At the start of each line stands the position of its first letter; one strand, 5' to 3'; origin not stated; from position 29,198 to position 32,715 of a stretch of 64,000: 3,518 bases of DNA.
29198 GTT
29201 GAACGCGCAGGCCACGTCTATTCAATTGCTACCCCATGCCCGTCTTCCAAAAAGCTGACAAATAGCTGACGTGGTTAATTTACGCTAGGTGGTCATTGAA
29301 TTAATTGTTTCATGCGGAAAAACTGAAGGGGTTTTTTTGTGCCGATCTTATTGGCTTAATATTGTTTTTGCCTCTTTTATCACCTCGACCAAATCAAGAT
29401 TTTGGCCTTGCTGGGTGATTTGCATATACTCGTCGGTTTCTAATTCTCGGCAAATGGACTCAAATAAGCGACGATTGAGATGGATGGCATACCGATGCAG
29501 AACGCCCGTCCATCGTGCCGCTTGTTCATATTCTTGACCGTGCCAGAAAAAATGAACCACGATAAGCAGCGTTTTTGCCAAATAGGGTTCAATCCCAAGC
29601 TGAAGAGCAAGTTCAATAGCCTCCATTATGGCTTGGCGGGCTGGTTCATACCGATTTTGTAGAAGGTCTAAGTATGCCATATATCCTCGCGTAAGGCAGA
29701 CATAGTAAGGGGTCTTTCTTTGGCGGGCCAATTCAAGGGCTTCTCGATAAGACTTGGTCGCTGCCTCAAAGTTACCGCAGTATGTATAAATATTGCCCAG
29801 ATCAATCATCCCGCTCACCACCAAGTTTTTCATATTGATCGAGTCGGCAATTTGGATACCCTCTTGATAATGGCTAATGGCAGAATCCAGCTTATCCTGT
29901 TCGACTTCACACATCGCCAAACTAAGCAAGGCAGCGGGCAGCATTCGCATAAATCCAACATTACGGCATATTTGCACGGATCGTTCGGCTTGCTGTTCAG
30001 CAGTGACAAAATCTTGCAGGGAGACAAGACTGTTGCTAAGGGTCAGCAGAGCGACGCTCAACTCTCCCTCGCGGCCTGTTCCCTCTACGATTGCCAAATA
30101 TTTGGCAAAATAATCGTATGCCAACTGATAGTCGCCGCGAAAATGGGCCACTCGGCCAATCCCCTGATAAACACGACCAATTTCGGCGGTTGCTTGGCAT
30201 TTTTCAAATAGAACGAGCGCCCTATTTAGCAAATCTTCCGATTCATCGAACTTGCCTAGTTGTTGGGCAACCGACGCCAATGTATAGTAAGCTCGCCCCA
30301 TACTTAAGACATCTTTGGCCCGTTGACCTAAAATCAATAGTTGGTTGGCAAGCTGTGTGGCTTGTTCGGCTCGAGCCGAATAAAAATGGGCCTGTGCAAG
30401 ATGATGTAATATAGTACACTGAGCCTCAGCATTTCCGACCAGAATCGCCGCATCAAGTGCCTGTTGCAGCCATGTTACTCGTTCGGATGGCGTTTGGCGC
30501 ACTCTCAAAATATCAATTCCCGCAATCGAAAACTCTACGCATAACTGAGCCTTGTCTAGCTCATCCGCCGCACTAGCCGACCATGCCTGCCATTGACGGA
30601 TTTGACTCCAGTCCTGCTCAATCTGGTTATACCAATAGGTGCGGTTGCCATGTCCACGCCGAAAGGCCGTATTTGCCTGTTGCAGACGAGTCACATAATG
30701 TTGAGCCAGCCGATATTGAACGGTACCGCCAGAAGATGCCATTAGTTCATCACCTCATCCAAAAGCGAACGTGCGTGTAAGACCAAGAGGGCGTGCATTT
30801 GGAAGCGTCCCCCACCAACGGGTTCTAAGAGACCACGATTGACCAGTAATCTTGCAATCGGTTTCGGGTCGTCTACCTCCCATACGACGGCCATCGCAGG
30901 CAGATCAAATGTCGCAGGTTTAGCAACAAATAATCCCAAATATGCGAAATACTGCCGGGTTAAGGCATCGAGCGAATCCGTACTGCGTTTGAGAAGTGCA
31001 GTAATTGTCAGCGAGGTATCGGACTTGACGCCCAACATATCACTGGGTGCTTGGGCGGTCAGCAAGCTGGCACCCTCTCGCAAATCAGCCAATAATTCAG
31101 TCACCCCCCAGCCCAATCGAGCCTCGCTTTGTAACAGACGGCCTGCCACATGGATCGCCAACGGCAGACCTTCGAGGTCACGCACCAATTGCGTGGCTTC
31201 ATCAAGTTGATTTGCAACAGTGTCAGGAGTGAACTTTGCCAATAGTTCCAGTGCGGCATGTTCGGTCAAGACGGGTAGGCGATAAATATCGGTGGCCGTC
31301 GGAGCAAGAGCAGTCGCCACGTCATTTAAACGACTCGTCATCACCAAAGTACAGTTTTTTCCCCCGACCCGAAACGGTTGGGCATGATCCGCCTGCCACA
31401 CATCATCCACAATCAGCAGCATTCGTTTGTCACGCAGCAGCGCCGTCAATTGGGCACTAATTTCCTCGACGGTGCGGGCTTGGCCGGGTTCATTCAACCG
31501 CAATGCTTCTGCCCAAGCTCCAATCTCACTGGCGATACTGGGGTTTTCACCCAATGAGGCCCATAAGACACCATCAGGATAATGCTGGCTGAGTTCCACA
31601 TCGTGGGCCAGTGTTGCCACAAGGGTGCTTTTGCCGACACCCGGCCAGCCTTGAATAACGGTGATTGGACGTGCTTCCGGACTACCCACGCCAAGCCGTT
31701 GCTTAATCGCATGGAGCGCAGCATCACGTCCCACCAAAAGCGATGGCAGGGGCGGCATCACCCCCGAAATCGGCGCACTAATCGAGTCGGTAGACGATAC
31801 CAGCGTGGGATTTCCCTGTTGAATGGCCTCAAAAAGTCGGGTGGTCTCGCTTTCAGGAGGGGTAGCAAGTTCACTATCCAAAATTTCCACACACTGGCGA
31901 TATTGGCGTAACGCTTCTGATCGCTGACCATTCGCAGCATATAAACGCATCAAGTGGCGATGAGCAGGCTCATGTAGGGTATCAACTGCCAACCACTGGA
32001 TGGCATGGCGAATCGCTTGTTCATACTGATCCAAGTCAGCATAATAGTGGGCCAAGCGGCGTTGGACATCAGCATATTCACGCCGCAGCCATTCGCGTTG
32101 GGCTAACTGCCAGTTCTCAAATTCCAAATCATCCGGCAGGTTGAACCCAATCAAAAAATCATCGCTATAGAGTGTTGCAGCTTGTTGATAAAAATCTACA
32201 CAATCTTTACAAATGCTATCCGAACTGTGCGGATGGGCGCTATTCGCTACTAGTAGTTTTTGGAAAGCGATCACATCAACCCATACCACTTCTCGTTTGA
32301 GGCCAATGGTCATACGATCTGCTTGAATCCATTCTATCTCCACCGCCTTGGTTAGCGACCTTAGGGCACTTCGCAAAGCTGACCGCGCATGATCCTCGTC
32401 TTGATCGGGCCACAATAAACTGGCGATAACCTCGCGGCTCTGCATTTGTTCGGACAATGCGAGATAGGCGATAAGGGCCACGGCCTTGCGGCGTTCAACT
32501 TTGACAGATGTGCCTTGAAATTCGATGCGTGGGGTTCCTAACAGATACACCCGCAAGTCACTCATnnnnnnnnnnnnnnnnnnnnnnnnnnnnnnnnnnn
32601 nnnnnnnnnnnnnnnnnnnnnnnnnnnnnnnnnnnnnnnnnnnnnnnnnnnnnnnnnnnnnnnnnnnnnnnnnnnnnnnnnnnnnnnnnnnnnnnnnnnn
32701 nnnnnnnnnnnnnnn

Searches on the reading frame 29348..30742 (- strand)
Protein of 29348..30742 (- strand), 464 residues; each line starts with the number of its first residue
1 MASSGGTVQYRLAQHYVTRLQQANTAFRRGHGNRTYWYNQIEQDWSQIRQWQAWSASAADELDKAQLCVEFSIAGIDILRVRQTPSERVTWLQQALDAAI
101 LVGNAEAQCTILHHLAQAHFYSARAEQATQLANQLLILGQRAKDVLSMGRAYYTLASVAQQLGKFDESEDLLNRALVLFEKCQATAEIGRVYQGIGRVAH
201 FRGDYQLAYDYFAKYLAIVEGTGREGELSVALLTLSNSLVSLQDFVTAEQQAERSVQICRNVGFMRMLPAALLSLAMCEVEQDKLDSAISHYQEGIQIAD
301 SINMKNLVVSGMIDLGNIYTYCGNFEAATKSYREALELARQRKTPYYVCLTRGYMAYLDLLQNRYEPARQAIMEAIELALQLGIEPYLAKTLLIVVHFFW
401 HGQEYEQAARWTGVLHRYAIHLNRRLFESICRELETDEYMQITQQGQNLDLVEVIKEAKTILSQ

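Call 8: search_protein_families(library=pfam, proteins=[window:29348-30742:-])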
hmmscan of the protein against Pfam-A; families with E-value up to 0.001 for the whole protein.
window:29348-30742:- (464 aa): 13 families
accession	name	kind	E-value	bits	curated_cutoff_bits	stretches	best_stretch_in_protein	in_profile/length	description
PF13424.12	TPR_12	-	3.1e-27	95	30.1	3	148-219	2-75/77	Tetratricopeptide repeat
PF00515.34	TPR_1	-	3.5e-18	65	27.8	1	315-339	7-31/34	Tetratricopeptide repeat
PF07719.23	TPR_2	-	3.4e-17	61.5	27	1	313-340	5-32/34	Tetratricopeptide repeat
PF17874.7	TPR_MalT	-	1.2e-14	54.8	45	1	230-384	41-196/336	MalT-like TPR region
PF13181.12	TPR_8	-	1.5e-14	53.2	25.7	1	314-341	6-33/34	Tetratricopeptide repeat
PF13428.12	TPR_14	-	6.5e-10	39.1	23.5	0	150-182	2-34/44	Tetratricopeptide repeat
PF13176.12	TPR_7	-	4.6e-09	36.1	27.9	1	315-345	5-35/36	Tetratricopeptide repeat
PF13374.12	TPR_10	-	7.3e-09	35.8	27.5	1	312-341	5-34/42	Tetratricopeptide repeat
PF25063.1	ARM_TT21_C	-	4.7e-07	30.3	35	0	225-343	51-163/209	Tetratricopeptide repeat protein 21 C-terminal ARM domain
PF10602.15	RPN7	-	5.6e-07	29.9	29.6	0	282-350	9-77/174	26S proteasome subunit RPN7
PF13414.12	TPR_11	-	3.8e-05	23.7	26.8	0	316-339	1-24/42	TPR repeat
PF12862.13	ANAPC5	-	5.3e-05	23.6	23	0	204-299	13-68/91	Anaphase-promoting complex subunit 5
PF10345.15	Cohesin_load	-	5.8e-05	22.1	25.8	0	195-360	404-579/585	Cohesin loading factor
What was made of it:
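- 29348..30742 (-): TPR partner ORF (464 aa). Its start overlaps the stop of the regulator ORF. Pfam TPR_12 and TPR_MalT (call 8).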

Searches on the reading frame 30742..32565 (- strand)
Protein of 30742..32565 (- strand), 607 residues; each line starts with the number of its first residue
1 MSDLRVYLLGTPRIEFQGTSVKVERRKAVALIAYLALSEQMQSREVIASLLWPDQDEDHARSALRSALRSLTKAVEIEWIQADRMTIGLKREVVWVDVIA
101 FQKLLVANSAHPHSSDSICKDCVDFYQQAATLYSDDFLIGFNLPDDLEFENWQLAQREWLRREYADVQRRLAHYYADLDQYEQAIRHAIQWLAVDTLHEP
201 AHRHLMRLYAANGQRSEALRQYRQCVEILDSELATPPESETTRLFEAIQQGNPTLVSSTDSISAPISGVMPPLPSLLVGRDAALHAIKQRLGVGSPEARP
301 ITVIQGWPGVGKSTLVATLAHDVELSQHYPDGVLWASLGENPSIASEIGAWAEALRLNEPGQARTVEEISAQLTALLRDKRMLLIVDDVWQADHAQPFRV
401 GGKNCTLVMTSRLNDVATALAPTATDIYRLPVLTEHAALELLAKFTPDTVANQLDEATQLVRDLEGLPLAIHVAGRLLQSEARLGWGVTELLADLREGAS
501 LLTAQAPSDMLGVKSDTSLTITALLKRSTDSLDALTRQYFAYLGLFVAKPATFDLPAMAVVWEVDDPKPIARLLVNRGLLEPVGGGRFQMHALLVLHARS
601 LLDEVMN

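Call 8: search_protein_families(library=pfam, proteins=[window:30742-32565:-])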
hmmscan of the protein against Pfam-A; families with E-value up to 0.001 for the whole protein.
window:30742-32565:- (607 aa): 5 families
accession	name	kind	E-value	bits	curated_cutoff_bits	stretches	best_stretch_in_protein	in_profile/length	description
PF00931.28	NB-ARC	-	3.1e-24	86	23.5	1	282-481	3-208/248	NB-ARC domain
PF03704.23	BTAD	-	5.7e-21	75.8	22.1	1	96-249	1-146/146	Bacterial transcriptional activator domain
PF13191.12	AAA_16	-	8e-08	33.4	32.6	1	277-395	2-147/167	AAA ATPase domain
PF13401.12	AAA_22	-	4.7e-05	24.2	27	1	299-389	5-93/130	AAA domain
PF05729.18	NACHT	-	0.00011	22.6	26.7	1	302-389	3-90/167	NACHT domain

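Call 51: search_solved_structures(query=window:30742-32565:-, max_evalue=0.001)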
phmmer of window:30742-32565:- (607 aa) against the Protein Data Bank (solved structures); distinct sequences matched with E-value up to 0.001: 14.
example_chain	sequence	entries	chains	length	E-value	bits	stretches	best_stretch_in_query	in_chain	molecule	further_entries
8k60_I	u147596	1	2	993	2.2e-20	76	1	4-602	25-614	Regulatory protein AfsR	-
8jke_I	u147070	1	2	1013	2.6e-20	75.8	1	4-602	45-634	Regulatory protein AfsR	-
1z6t_A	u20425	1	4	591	1.2e-12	50.5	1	266-480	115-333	Apoptotic protease activating factor 1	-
5juy_A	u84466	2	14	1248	5e-12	48.4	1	267-480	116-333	Apoptotic protease-activating factor 1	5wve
3jbt_A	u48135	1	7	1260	5.1e-12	48.4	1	267-480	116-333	Apoptotic protease-activating factor 1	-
3j2t_A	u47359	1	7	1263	5.1e-12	48.4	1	267-480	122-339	Apoptotic protease-activating factor 1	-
3sfz_A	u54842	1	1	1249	8.8e-11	44.4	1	267-480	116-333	Apoptotic peptidase activating factor 1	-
3shf_A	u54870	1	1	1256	4.8e-10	41.9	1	267-480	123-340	Apoptotic peptidase activating factor 1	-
9jbn_C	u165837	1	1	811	9.3e-10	41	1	250-587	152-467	Probable disease resistance protein At5g04720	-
9cc8_A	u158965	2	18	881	8.3e-06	27.9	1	271-475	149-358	NLR-required for cell death 4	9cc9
8yl6_C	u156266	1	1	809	9e-06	27.8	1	270-486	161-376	Probable disease resistance protein At5g66900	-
7xc2_C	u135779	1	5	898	1.3e-05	27.2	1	301-482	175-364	CNL9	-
7xe0_A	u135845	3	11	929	1.4e-05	27.2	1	301-482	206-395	Sr35 | CNL9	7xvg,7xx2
6j5t_G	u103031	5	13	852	0.00048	22.1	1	231-479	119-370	Disease resistance RPP13-like protein 4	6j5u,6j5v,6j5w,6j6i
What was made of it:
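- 30742..32565 (-): AfsR-like large SARP regulator (OmpR-type DNA-binding domain + BTAD + NB-ARC, 607 aa). Pfam BTAD 5.7e-21 and NB-ARC 3.1e-24 (call 8). phmmer to AfsR structures 8k60/8jke, E = 2e-20, residues 4-602 (call 51).
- On SARP/AfsR-box activator-dependent promoter: Calls 8, 51.
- The regulator aligns with AfsR over residues 4-602 (call 51) and has BTAD and NB-ARC domains (call 8).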
